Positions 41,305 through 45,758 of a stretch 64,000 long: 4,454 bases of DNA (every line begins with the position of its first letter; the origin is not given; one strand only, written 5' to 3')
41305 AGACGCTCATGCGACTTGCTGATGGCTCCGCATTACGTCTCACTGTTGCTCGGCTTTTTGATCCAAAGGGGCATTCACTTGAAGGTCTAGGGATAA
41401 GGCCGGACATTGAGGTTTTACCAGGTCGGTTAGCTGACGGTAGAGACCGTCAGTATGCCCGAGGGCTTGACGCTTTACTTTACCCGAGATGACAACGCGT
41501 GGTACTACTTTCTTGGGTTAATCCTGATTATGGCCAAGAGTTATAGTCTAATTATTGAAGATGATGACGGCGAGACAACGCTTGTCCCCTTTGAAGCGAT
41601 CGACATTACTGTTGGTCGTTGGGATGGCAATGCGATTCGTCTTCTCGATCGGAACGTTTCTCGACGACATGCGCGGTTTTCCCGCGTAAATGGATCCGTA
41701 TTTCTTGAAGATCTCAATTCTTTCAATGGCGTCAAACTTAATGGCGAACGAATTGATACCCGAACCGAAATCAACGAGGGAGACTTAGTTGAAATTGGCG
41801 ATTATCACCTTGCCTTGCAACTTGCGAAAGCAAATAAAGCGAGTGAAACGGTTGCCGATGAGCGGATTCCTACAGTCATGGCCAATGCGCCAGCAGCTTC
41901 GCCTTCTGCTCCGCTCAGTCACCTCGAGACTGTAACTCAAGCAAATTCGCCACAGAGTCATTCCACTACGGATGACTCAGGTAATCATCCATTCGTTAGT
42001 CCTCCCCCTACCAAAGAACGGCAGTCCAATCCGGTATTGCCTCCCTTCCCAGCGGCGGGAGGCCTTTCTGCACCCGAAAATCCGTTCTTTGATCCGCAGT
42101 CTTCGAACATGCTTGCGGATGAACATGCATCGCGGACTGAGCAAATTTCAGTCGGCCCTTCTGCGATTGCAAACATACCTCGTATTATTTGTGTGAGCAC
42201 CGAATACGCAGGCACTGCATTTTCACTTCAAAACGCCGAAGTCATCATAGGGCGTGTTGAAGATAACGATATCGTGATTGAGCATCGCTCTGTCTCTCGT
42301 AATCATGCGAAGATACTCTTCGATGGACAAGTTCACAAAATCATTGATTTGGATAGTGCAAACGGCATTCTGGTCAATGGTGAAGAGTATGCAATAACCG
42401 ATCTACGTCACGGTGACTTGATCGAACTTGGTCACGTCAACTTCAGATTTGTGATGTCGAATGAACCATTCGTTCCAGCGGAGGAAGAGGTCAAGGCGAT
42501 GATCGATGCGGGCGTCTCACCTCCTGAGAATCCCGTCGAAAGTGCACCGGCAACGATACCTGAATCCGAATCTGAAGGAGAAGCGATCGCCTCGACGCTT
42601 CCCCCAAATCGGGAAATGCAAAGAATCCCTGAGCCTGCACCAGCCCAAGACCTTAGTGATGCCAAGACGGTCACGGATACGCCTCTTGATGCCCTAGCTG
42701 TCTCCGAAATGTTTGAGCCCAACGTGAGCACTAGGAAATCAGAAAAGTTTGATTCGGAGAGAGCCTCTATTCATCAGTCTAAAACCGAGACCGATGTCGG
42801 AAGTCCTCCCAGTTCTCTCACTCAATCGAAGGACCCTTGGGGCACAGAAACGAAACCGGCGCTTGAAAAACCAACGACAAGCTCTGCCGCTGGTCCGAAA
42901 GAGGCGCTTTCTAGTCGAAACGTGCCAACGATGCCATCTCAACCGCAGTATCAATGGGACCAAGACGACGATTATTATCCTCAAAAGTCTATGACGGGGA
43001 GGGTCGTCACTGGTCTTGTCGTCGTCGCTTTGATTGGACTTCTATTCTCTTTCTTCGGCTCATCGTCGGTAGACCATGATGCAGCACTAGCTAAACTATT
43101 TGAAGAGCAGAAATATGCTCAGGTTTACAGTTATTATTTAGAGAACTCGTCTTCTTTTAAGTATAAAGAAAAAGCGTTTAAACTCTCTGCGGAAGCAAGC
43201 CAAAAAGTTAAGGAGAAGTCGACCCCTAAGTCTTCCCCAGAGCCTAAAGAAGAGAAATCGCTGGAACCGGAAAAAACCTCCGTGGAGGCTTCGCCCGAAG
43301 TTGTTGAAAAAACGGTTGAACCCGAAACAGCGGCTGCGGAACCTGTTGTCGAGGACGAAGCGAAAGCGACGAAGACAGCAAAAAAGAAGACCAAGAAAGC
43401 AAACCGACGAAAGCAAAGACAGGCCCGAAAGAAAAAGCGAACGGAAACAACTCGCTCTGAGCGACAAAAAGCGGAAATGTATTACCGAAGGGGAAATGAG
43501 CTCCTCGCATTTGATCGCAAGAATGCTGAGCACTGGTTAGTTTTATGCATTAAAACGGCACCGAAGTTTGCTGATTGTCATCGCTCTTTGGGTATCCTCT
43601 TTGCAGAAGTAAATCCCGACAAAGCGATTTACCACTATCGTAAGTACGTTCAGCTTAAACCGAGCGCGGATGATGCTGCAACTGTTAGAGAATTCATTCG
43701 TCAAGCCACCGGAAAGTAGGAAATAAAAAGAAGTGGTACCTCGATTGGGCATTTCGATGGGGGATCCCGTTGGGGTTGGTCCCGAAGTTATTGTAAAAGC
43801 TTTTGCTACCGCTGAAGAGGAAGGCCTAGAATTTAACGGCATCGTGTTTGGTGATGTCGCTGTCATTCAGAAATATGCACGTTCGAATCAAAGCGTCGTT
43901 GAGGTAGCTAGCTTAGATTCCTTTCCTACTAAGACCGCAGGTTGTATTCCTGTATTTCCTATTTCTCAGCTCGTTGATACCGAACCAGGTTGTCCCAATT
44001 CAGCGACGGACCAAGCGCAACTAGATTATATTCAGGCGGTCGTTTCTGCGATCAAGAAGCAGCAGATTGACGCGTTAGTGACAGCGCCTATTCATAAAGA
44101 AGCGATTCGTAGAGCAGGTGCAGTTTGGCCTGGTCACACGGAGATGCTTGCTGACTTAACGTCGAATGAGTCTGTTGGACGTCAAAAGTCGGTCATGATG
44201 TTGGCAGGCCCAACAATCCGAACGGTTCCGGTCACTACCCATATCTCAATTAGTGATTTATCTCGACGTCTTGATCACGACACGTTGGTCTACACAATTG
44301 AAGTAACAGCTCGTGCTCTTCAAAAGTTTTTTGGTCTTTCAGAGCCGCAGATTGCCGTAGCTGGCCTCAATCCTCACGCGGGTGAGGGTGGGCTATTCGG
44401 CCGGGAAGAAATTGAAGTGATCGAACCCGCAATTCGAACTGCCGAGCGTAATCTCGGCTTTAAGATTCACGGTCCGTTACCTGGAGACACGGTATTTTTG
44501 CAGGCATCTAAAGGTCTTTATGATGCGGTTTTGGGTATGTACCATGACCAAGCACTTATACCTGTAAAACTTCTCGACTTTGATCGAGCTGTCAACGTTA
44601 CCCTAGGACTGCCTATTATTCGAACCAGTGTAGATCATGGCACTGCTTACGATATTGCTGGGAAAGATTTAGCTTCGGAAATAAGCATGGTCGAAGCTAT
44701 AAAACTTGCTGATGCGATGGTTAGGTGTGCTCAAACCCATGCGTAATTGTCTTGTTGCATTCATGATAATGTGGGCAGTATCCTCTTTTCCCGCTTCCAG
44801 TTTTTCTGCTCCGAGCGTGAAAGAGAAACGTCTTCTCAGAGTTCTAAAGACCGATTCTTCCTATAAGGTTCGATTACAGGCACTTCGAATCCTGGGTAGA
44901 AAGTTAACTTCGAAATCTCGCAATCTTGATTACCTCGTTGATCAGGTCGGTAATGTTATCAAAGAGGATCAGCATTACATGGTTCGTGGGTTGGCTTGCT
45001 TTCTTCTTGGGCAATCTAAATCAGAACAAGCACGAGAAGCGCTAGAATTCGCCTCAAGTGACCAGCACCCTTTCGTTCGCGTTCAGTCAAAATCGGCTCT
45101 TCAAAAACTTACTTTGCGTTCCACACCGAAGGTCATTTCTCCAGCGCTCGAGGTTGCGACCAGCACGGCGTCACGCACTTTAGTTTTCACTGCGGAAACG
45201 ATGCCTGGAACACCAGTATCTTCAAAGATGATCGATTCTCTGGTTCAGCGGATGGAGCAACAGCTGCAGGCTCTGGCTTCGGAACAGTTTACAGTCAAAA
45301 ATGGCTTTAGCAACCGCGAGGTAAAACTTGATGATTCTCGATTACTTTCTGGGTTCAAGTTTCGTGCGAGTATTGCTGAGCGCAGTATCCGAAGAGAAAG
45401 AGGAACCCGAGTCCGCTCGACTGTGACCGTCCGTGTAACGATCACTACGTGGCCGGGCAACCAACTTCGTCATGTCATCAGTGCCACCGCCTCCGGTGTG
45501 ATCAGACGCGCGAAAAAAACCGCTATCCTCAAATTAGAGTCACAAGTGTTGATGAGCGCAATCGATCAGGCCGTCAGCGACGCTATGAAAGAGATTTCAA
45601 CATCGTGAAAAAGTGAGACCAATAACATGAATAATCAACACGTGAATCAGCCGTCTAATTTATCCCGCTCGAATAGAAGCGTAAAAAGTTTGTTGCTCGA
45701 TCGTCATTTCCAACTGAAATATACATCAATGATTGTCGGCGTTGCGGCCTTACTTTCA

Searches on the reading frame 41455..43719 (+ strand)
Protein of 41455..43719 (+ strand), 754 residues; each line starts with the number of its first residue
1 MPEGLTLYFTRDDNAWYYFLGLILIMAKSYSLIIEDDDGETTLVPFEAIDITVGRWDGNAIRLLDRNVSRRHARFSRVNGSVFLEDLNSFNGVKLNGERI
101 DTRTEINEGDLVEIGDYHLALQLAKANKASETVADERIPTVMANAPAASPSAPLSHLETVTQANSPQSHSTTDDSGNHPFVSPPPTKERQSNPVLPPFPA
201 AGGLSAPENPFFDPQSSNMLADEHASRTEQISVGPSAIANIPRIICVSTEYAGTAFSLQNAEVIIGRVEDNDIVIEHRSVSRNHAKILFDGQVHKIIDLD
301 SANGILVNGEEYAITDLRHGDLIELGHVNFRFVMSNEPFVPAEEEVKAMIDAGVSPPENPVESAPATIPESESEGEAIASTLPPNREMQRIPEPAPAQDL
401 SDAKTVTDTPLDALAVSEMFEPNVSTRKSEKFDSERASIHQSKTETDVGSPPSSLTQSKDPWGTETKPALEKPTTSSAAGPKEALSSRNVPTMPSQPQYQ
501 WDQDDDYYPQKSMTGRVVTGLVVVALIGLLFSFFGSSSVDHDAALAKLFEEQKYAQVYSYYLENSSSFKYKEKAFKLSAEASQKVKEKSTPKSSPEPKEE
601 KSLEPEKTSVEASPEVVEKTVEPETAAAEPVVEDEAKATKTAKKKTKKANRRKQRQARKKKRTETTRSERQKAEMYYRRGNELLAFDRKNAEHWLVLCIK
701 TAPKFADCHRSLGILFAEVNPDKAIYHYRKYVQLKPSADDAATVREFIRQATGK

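Call 21: search_protein_families(library=pfam, proteins=[window:41455-43719:+], max_evalue=0.001)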
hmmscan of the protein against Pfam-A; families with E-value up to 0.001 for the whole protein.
window:41455-43719:+ (754 aa): 3 families
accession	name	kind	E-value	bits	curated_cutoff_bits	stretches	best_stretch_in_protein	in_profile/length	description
PF00498.31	FHA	-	1.9e-32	111.9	20.7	2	263-326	1-67/67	FHA domain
PF16697.10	Yop-YscD_cpl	-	2.6e-28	98.5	33.2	2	252-333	8-91/94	Inner membrane component of T3SS, cytoplasmic domain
PF09731.14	Mitofilin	-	0.00037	20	27.4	1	542-674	43-181/614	Mitochondrial inner membrane protein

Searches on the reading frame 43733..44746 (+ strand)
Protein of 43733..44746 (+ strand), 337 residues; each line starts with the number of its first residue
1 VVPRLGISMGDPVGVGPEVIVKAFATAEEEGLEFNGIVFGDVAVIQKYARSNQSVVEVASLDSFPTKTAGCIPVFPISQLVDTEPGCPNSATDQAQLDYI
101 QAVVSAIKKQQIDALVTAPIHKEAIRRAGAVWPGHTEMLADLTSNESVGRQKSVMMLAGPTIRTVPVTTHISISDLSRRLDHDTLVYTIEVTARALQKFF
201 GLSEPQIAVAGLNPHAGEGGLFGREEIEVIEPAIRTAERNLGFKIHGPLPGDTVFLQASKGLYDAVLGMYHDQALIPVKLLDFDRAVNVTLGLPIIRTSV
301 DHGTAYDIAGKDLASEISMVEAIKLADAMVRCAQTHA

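Call 21: search_protein_families(library=pfam, proteins=[window:43733-44746:+], max_evalue=0.001)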
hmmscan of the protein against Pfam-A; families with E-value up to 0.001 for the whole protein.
window:43733-44746:+ (337 aa): 1 family
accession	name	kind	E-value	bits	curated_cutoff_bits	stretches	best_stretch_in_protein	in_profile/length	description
PF04166.17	PdxA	-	3.8e-100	335.4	27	1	36-326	5-286/286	Pyridoxal phosphate biosynthetic protein PdxA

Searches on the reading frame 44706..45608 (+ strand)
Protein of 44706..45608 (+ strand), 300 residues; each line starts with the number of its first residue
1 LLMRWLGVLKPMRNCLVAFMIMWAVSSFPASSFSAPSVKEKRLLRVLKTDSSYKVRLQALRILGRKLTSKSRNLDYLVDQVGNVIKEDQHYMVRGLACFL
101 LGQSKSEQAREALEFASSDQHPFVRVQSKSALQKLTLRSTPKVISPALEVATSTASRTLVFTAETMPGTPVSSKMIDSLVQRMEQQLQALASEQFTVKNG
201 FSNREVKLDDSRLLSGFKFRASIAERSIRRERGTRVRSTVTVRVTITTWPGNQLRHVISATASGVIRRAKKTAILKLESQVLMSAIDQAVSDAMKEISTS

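Call 21: search_protein_families(library=pfam, proteins=[window:44706-45608:+], max_evalue=0.001)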
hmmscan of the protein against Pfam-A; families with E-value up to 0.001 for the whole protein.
window:44706-45608:+ (300 aa): 2 families
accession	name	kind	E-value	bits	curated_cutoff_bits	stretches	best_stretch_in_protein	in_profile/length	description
PF13646.12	HEAT_2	-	1.2e-09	38.8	27.7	1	81-156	4-76/88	HEAT repeats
PF02985.28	HEAT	-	0.00015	22.2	23.5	0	43-65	5-26/31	HEAT repeat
